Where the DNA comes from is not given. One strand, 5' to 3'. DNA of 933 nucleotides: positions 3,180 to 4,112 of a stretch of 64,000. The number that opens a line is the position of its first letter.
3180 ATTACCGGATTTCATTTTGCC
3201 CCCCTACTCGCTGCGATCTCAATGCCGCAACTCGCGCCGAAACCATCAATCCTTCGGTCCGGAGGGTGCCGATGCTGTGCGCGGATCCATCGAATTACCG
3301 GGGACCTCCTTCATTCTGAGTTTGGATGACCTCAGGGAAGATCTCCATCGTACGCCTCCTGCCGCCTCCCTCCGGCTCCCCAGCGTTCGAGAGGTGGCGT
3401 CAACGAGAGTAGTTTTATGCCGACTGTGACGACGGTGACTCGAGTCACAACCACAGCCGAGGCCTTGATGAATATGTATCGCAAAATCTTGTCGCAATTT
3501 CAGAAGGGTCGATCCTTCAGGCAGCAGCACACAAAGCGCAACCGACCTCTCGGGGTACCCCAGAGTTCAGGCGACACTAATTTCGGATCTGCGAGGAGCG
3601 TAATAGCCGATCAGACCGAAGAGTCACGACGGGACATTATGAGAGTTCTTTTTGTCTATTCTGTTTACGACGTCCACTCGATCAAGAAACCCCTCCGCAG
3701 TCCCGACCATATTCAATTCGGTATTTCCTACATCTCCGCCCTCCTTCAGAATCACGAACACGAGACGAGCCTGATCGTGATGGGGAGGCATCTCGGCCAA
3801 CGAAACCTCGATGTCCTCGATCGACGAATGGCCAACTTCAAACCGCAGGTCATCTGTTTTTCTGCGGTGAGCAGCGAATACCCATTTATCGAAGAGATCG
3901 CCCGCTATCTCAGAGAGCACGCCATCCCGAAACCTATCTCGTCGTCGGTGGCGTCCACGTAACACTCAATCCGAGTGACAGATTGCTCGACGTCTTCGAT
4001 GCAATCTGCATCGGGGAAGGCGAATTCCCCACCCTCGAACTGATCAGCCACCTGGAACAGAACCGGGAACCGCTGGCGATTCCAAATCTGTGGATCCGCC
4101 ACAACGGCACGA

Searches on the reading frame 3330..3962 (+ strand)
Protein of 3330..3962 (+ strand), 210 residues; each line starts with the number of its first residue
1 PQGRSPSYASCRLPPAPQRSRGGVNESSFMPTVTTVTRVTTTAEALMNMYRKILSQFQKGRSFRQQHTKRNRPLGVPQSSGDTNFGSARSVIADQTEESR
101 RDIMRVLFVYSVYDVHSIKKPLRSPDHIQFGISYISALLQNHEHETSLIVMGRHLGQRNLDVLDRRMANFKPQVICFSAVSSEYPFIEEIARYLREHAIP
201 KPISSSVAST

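Call 54: search_protein_families(library=pfam, proteins=[window:3330-3962:+], max_evalue=0.0001)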
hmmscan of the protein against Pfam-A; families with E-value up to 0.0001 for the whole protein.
window:3330-3962:+ (210 aa): 1 family
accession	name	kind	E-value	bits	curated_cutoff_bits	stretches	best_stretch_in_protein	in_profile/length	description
PF02310.24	B12-binding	-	3e-06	27.5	32.1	1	126-196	11-77/121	B12 binding domain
